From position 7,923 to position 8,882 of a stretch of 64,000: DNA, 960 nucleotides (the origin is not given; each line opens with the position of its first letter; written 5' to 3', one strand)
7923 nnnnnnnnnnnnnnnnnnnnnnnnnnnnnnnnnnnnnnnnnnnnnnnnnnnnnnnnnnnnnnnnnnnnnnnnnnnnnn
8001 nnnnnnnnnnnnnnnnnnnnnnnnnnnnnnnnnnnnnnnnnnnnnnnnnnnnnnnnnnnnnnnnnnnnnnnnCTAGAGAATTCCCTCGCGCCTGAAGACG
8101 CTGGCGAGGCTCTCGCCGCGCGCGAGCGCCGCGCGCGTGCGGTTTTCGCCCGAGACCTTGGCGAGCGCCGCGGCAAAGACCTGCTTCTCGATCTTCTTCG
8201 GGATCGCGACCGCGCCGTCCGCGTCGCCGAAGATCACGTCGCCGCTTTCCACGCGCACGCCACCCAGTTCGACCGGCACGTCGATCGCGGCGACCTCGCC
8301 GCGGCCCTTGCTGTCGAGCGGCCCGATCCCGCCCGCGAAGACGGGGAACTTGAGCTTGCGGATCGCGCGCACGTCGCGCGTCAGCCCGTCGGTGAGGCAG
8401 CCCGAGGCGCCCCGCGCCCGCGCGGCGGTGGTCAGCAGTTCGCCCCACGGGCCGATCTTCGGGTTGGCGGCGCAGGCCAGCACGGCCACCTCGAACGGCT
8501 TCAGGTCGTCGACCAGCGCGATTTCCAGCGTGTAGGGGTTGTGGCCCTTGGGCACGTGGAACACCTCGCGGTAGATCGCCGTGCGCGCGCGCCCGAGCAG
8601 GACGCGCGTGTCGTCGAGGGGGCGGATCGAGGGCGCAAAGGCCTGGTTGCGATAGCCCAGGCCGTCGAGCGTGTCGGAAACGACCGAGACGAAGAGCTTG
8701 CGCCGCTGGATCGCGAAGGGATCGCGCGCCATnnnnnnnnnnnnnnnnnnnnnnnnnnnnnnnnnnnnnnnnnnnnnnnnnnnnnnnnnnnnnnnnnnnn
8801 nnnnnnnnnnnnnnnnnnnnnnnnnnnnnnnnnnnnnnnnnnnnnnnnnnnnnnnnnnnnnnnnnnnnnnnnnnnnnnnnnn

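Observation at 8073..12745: aapJQM-like amino-acid ABC genes with no ATPase, operonically fused to SDR and RraA-like genes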

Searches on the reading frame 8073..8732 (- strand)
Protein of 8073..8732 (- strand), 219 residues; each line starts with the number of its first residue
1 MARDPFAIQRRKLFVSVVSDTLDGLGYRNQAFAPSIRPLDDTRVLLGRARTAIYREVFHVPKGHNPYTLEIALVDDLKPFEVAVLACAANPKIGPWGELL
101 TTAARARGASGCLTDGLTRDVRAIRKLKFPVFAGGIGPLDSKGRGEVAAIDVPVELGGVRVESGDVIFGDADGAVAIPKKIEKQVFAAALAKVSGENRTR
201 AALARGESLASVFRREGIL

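Call 11: search_protein_families(library=ncbifam, proteins=[window:8073-8732:-])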
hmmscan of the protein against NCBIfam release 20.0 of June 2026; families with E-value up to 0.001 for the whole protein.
window:8073-8732:- (219 aa): 9 families
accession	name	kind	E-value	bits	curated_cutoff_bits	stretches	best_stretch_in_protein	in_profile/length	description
NF004850.0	PRK06201.1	subfamily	2.5e-27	95.8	231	1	11-212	24-212/222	hypothetical protein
NF006731.0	PRK09262.1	equivalog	6.5e-26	91.2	179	1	28-208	38-209/229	4-carboxy-4-hydroxy-2-oxoadipate aldolase/oxaloacetate decarboxylase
NF006093.0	PRK08245.1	subfamily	7.6e-26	91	208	1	25-212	29-220/240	hypothetical protein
TIGR02798.1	ligK_PcmE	equivalog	4.5e-24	85.3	304.5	1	31-207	35-202/222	4-carboxy-4-hydroxy-2-oxoadipate aldolase/oxaloacetate decarboxylase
NF005442.0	PRK07028.1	equivalog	1.3e-23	83.3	593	1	71-214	281-422/430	bifunctional hexulose-6-phosphate synthase/ribonuclease regulator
NF009399.0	PRK12764.1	equivalog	7.5e-22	78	444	1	19-213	285-480/501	fumarylacetoacetate hydrolase family protein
NF006875.0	PRK09372.1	equivalog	8.1e-11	41.9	136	1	97-182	75-159/161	ribonuclease E activity regulator RraA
TIGR01935.1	NOT-MenG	subfamily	2e-08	34.2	123.8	1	97-175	71-148/150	RraA family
NF009134.0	PRK12487.1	equivalog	4.3e-07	29.8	196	1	96-176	74-153/161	putative 4-hydroxy-4-methyl-2-oxoglutarate aldolase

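Call 12: find_encoding_contigs(protein=window:8073-8732:-, flank=10000, max_places=10)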
Protein window:8073-8732:- (219 aa): 2 contigs read that carry it; 1 place shown.
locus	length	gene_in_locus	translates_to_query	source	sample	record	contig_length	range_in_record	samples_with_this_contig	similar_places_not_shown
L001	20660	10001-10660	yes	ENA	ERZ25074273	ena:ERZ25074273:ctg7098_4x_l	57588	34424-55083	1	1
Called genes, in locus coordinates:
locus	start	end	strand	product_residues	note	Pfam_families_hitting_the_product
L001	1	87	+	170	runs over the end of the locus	PF04290:DctQ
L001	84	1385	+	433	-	PF06808:DctM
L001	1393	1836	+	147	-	PF01220:DHquinase_II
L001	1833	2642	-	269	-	PF00528:BPD_transp_1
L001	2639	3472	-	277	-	PF00528:BPD_transp_1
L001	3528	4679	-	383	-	PF01547:SBP_bac_1, PF13531:SBP_bac_11, PF13416:SBP_bac_8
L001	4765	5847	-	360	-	PF00005:ABC_tran, PF13304:AAA_21 (faint)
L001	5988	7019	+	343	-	PF00497:SBP_bac_3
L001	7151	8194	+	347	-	PF00528:BPD_transp_1 (faint)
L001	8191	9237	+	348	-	PF00528:BPD_transp_1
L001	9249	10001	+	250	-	PF23441:SDR (weak), PF00106:adh_short, PF08659:KR, PF13561:adh_short_C2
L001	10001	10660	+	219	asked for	PF03737:RraA-like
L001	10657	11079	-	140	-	-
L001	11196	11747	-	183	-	PF00027:cNMP_binding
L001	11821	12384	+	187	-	-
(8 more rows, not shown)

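Call 13: find_homologous_proteins(query=window:8073-8732:-, max_evalue=1e-10)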
Query window:8073-8732:- (219 aa): 5669 proteins with E <= 1e-10 among 8000 candidates; the best 120 are listed.
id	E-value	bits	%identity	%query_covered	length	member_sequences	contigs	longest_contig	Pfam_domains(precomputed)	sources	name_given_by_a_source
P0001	3.0e-128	444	92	100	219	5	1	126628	PF03737.22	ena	-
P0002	3.7e-125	434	92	100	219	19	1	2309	PF03737.22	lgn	-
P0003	1.4e-122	425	88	100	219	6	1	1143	PF03737.22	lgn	-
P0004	2.6e-120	418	88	100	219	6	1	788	PF03737.22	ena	-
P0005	4.2e-119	414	86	100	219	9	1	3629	PF03737.22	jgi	-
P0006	1.1e-117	409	86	100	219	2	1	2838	PF03737.22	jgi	jgi:regulator of RNase E activity RraA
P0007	1.5e-107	376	79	100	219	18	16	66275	PF03737.22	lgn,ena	-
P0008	1.6e-104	366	-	-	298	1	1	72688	PF03737.22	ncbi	ncbi:MAG TPA: RraA family protein [Beijerinckiaceae bacterium]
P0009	5.3e-103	361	77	100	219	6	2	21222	PF03737.22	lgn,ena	-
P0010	1.2e-101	357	75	99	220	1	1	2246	PF03737.22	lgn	-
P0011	1.3e-100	353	75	98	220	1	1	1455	PF03737.22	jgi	jgi:regulator of RNase E activity RraA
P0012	1.7e-100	353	74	99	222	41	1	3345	PF03737.22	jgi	jgi:4-hydroxy-4-methyl-2-oxoglutarate aldolase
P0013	4.3e-100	352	74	99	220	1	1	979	PF03737.22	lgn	-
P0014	5.5e-100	351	75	99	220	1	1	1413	PF03737.22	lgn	-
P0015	6.4e-100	351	73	99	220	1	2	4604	PF03737.22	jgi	jgi:4-hydroxy-4-methyl-2-oxoglutarate aldolase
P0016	7.0e-100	351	73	99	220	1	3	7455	PF03737.22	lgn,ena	-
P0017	8.0e-100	351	74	99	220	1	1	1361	PF03737.22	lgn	-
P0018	1.1e-99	350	73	99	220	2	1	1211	PF03737.22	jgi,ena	jgi:regulator of RNase E activity RraA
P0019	1.2e-99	350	74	99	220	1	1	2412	PF03737.22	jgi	jgi:4-hydroxy-4-methyl-2-oxoglutarate aldolase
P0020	1.4e-99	350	74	99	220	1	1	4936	PF03737.22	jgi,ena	-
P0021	2.6e-99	349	74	98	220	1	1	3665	PF03737.22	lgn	-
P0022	2.8e-99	349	73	99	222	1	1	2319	PF03737.22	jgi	jgi:4-hydroxy-4-methyl-2-oxoglutarate aldolase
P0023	4.3e-99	348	73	99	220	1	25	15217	PF03737.22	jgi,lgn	jgi:4-hydroxy-4-methyl-2-oxoglutarate aldolase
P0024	9.3e-99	347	73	99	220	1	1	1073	PF03737.22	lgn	-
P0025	1.0e-98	347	73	98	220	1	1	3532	PF03737.22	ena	-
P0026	1.5e-98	347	74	99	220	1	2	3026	PF03737.22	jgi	jgi:regulator of RNase E activity RraA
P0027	2.3e-98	346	72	99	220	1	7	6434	PF03737.22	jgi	jgi:4-hydroxy-4-methyl-2-oxoglutarate aldolase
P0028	2.4e-98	346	73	99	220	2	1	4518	PF03737.22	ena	-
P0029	3.6e-98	345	73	99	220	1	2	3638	PF03737.22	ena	-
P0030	6.8e-98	344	72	99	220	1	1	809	PF03737.22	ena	-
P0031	8.8e-98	344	72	99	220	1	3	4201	PF03737.22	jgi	jgi:4-hydroxy-4-methyl-2-oxoglutarate aldolase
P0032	2.5e-97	343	71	99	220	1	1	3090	PF03737.22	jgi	jgi:4-hydroxy-4-methyl-2-oxoglutarate aldolase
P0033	2.9e-97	342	72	99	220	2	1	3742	PF03737.22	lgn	-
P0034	4.6e-97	342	71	99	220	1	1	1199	PF03737.22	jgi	jgi:4-hydroxy-4-methyl-2-oxoglutarate aldolase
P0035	7.0e-97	341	72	98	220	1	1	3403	PF03737.22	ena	-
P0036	7.8e-97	341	71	99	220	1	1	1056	PF03737.22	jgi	jgi:regulator of RNase E activity RraA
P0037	8.9e-97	341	71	99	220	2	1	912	PF03737.22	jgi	-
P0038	1.2e-96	340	71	99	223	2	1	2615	PF03737.22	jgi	jgi:regulator of RNase E activity RraA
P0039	1.8e-96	340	71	99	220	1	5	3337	PF03737.22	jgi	jgi:4-hydroxy-4-methyl-2-oxoglutarate aldolase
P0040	1.9e-96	340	72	99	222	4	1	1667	PF03737.22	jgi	jgi:regulator of RNase E activity RraA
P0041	2.0e-96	340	72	99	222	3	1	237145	PF03737.22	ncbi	-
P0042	3.4e-96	339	71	99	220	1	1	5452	PF03737.22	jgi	jgi:4-hydroxy-4-methyl-2-oxoglutarate aldolase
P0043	5.0e-96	338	71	99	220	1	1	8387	PF03737.22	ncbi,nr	ncbi:MAG TPA: RraA family protein [Alphaproteobacteria bacterium]|nr:RraA family protein [Alphaprote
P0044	1.8e-95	337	71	99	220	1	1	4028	PF03737.22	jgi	jgi:regulator of RNase E activity RraA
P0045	6.8e-94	331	71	99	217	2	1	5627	PF03737.22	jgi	jgi:4-hydroxy-4-methyl-2-oxoglutarate aldolase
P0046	6.6e-93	328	69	98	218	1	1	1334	PF03737.22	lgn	-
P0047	6.8e-93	328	70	98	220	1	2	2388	PF03737.22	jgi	jgi:4-hydroxy-4-methyl-2-oxoglutarate aldolase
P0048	9.7e-93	328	70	99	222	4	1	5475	PF03737.22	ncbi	-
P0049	1.3e-92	327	69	99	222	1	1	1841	PF03737.22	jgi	jgi:regulator of RNase E activity RraA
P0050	1.3e-92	327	69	98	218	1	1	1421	PF03737.22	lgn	-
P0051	1.5e-92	327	71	98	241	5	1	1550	PF03737.22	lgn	-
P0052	1.4e-91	324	69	98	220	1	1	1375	PF03737.22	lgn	-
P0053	1.4e-91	324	69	98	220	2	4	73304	PF03737.22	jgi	jgi:regulator of RNase E activity RraA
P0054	1.4e-91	324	70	96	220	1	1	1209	PF03737.22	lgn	-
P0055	2.4e-91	323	71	96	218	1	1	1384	PF03737.22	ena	-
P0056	9.1e-91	321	70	96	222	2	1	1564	PF03737.22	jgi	jgi:regulator of RNase E activity RraA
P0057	1.1e-90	321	70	96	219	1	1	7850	PF03737.22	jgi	jgi:4-hydroxy-4-methyl-2-oxoglutarate aldolase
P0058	2.2e-90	320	70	99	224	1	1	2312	PF03737.22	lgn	-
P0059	2.3e-90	320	69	96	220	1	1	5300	PF03737.22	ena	-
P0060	2.8e-90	320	68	100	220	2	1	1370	PF03737.22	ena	-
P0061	3.7e-90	319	68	98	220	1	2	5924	PF03737.22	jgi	jgi:4-hydroxy-4-methyl-2-oxoglutarate aldolase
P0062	3.8e-90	319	68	98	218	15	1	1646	PF03737.22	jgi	-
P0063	4.2e-90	319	69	96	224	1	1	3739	PF03737.22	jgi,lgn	-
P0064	4.8e-90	319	69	99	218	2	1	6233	PF03737.22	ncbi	-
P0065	5.6e-90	319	68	100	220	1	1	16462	PF03737.22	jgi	jgi:4-hydroxy-4-methyl-2-oxoglutarate aldolase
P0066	6.2e-90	318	69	98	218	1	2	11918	PF03737.22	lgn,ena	-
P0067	6.9e-90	318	69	98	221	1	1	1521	PF03737.22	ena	-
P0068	7.2e-90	318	69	96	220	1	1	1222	PF03737.22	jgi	jgi:4-hydroxy-4-methyl-2-oxoglutarate aldolase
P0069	1.1e-89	318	68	98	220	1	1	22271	PF03737.22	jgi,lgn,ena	-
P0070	1.6e-89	317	67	100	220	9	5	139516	PF03737.22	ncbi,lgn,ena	-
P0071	2.0e-89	317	67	100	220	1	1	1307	PF03737.22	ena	-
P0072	2.1e-89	317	67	100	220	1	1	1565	PF03737.22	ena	-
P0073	2.1e-89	317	69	98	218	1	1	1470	PF03737.22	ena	-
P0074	2.2e-89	317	68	96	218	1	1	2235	PF03737.22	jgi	jgi:regulator of RNase E activity RraA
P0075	2.3e-89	317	70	96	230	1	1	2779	PF03737.22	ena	-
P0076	2.3e-89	317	67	98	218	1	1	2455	PF03737.22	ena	-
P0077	2.3e-89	317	67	100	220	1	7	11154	PF03737.22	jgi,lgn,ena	jgi:regulator of RNase E activity RraA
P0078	2.6e-89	316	67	100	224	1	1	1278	PF03737.22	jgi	jgi:4-hydroxy-4-methyl-2-oxoglutarate aldolase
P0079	2.8e-89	316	67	98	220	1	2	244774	PF03737.22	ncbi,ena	-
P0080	3.1e-89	316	66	100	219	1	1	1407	PF03737.22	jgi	jgi:regulator of RNase E activity RraA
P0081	3.2e-89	316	69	96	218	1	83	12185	PF03737.22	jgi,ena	jgi:4-hydroxy-4-methyl-2-oxoglutarate aldolase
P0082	3.2e-89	316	69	96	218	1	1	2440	PF03737.22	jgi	jgi:4-hydroxy-4-methyl-2-oxoglutarate aldolase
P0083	3.3e-89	316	69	96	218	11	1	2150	PF03737.22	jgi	jgi:4-hydroxy-4-methyl-2-oxoglutarate aldolase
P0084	3.6e-89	316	67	100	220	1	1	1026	PF03737.22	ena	-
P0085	4.3e-89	316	69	96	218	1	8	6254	PF03737.22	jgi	jgi:4-hydroxy-4-methyl-2-oxoglutarate aldolase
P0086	5.4e-89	315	69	96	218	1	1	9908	PF03737.22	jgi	jgi:4-hydroxy-4-methyl-2-oxoglutarate aldolase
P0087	5.9e-89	315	69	96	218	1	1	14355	PF03737.22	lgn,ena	-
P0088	6.2e-89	315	68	95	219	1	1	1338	PF03737.22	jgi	jgi:4-hydroxy-4-methyl-2-oxoglutarate aldolase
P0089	6.4e-89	315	69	96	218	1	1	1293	PF03737.22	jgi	jgi:4-hydroxy-4-methyl-2-oxoglutarate aldolase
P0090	6.8e-89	315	69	98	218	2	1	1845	PF03737.22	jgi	jgi:4-hydroxy-4-methyl-2-oxoglutarate aldolase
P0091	7.1e-89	315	69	96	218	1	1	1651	PF03737.22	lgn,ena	-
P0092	7.2e-89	315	69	96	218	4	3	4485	PF03737.22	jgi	jgi:4-hydroxy-4-methyl-2-oxoglutarate aldolase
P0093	9.9e-89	315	67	100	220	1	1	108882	PF03737.22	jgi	-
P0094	1.0e-88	314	68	98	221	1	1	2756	PF03737.22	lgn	-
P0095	1.1e-88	314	67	100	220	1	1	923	PF03737.22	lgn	-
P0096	1.2e-88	314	68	98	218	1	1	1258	PF03737.22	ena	-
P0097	1.3e-88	314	68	100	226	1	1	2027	PF03737.22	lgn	-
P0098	1.6e-88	314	70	96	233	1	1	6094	PF03737.22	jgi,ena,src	-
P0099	1.6e-88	314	69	96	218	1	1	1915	PF03737.22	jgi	jgi:4-hydroxy-4-methyl-2-oxoglutarate aldolase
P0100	1.8e-88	314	65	99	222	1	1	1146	PF03737.22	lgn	-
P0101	1.8e-88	314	67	98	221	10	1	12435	PF03737.22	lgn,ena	-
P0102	1.8e-88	314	67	98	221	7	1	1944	PF03737.22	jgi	jgi:4-hydroxy-4-methyl-2-oxoglutarate aldolase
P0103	1.9e-88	314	67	98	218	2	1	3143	PF03737.22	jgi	jgi:regulator of RNase E activity RraA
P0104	1.9e-88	314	66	98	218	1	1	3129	PF03737.22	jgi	jgi:regulator of RNase E activity RraA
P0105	2.0e-88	314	68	98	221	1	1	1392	PF03737.22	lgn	-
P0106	2.2e-88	313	66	99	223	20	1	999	PF03737.22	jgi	jgi:4-hydroxy-4-methyl-2-oxoglutarate aldolase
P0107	2.6e-88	313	67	98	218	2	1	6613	PF03737.22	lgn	-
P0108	2.6e-88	313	66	98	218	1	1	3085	PF03737.22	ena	-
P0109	2.6e-88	313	68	96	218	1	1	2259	PF03737.22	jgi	jgi:4-hydroxy-4-methyl-2-oxoglutarate aldolase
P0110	2.7e-88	313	66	98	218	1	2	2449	PF03737.22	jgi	jgi:4-hydroxy-4-methyl-2-oxoglutarate aldolase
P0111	2.7e-88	313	69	96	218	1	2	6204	PF03737.22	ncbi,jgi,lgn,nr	ncbi:MAG TPA: RraA family protein [Stellaceae bacterium]|jgi:regulator of RNase E activity RraA|nr:R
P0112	2.9e-88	313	68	98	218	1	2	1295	PF03737.22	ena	-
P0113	2.9e-88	313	68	96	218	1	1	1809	PF03737.22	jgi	jgi:4-hydroxy-4-methyl-2-oxoglutarate aldolase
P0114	2.9e-88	313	69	96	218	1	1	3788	PF03737.22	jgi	jgi:4-hydroxy-4-methyl-2-oxoglutarate aldolase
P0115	3.0e-88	313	68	98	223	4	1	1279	PF03737.22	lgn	-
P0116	3.1e-88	313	67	98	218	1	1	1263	PF03737.22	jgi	jgi:4-hydroxy-4-methyl-2-oxoglutarate aldolase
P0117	3.3e-88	313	66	98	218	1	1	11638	PF03737.22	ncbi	-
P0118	3.7e-88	313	66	98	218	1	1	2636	PF03737.22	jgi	jgi:regulator of RNase E activity RraA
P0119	3.8e-88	313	68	95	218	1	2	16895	PF03737.22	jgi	jgi:regulator of RNase E activity RraA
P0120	3.9e-88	313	68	98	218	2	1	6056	PF03737.22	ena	-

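Call 15: find_related_loci(query=A1, collection=genome_contigs, flank=10000)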
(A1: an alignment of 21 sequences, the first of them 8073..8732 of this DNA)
Query A1 (219 aa) in genome_contigs; peptide patterns used: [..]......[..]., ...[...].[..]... (x = any residue, [..] = any of these).
600 stretches matched a pattern (row limit reached: there are more); 544 encode a relative of the query (tblastn E <= 1e-3); the best 80 are kept; 80 distinct loci.
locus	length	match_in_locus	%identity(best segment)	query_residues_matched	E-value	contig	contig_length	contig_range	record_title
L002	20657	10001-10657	92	1-219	2e-131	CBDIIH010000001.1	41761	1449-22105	MAG: Tagaea sp. isolate 835704f9-8dba-454c-b00a-1ace12109bd4 genome assembly, contig: contig_1, whole genome shotgun seq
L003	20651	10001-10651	90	3-219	1e-118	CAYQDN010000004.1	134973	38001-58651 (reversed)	MAG TPA_asm: uncultured Azospirillum sp. isolate SRP269290_co5_39 genome assembly, contig: NODE_14_length_134973_cov_21.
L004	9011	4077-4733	87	1-219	1e-116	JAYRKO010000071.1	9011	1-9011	MAG: Tagaea sp. isolate XM2_XAASGE1bin.18 NODE_3127_length_9011_cov_7.128208, whole genome shotgun sequence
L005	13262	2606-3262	79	1-219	1e-110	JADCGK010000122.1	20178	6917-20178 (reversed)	MAG: Azospirillum sp. isolate M122S2SP1A49QC M122S2_122, whole genome shotgun sequence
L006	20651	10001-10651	72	3-219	1e-101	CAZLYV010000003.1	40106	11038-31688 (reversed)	MAG TPA_asm: uncultured Acetobacteraceae bacterium isolate SRP119689_co1_327 genome assembly, contig: NODE_1160_length_4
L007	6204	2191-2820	69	10-219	2e-93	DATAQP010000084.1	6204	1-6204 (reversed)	MAG TPA_asm: Stellaceae bacterium isolate SMAG_U5470 k141_5361174, whole genome shotgun sequence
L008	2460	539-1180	69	6-219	3e-96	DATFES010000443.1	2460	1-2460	MAG TPA_asm: Alphaproteobacteria bacterium isolate SMAG_U8614 k141_1543135, whole genome shotgun sequence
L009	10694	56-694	67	6-219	5e-93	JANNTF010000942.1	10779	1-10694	MAG: Alphaproteobacteria bacterium isolate SOY_31_concoct_297_sub SOY_31_k141_789084, whole genome shotgun sequence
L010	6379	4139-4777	68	6-219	4e-92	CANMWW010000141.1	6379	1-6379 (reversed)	MAG: Alphaproteobacteria bacterium isolate ZE-Oct18-107 genome assembly, contig: ZE-Oct18-C17476, whole genome shotgun s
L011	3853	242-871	65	10-219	5e-92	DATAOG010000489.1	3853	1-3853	MAG TPA_asm: Geminicoccaceae bacterium isolate SMAG_U7039 k141_1383985, whole genome shotgun sequence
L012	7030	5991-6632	67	6-219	2e-91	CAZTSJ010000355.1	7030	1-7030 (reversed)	MAG TPA_asm: uncultured Bordetella sp. isolate binchicken_co165_140 genome assembly, contig: k141_2813387, whole genome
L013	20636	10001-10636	65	3-214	1e-91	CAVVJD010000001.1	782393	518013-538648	MAG: uncultured Alphaproteobacteria bacterium isolate MFD04850.bin.2.271 genome assembly, contig: contig_100319, whole g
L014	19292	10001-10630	67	10-219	2e-91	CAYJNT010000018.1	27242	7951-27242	MAG TPA_asm: uncultured Hyphomicrobiales bacterium isolate ERP124720_co1_17 genome assembly, contig: NODE_2349_length_27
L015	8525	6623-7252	64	10-219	1e-90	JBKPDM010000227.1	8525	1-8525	MAG: Pseudomonadota bacterium isolate GB_EKS_MAG_00024 GB_EKS_000000410666, whole genome shotgun sequence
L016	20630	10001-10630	64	10-219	2e-90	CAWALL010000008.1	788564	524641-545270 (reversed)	MAG: uncultured Alphaproteobacteria bacterium isolate MFD01721.bin.2.7 genome assembly, contig: contig_29078, whole geno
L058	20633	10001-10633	62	10-219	2e-81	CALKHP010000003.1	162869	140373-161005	MAG TPA_asm: uncultured Alphaproteobacteria bacterium isolate SRR3997478_bin.91_CONCOCT_v1.1_MAG genome assembly, contig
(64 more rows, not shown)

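Call 31: search_solved_structures(query=window:8073-8732:-, max_evalue=0.00001, show_alignments=2)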
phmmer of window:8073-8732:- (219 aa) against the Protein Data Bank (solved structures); distinct sequences matched with E-value up to 0.00001: 6.
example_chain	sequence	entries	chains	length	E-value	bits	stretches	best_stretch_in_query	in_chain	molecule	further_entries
3k4i_A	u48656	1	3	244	2.5e-16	63.2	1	17-210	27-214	uncharacterized protein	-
5ir2_A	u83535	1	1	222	2.1e-15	60.2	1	10-186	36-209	Cellulase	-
3noj_A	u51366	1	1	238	9.7e-14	54.7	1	37-214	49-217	4-carboxy-4-hydroxy-2-oxoadipate aldolase/oxaloacetate decarboxylase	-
5x15_A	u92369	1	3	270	2.7e-13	53.2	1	71-210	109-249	Putative transferase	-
2pcn_A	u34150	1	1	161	1.5e-09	41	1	75-179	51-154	S-adenosylmethionine:2-demethylmenaquinone methyltransferase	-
1nxj_A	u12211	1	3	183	3.3e-06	30.1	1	93-176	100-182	Probable S-adenosylmethionine:2-demethylmenaquinone methyltransferase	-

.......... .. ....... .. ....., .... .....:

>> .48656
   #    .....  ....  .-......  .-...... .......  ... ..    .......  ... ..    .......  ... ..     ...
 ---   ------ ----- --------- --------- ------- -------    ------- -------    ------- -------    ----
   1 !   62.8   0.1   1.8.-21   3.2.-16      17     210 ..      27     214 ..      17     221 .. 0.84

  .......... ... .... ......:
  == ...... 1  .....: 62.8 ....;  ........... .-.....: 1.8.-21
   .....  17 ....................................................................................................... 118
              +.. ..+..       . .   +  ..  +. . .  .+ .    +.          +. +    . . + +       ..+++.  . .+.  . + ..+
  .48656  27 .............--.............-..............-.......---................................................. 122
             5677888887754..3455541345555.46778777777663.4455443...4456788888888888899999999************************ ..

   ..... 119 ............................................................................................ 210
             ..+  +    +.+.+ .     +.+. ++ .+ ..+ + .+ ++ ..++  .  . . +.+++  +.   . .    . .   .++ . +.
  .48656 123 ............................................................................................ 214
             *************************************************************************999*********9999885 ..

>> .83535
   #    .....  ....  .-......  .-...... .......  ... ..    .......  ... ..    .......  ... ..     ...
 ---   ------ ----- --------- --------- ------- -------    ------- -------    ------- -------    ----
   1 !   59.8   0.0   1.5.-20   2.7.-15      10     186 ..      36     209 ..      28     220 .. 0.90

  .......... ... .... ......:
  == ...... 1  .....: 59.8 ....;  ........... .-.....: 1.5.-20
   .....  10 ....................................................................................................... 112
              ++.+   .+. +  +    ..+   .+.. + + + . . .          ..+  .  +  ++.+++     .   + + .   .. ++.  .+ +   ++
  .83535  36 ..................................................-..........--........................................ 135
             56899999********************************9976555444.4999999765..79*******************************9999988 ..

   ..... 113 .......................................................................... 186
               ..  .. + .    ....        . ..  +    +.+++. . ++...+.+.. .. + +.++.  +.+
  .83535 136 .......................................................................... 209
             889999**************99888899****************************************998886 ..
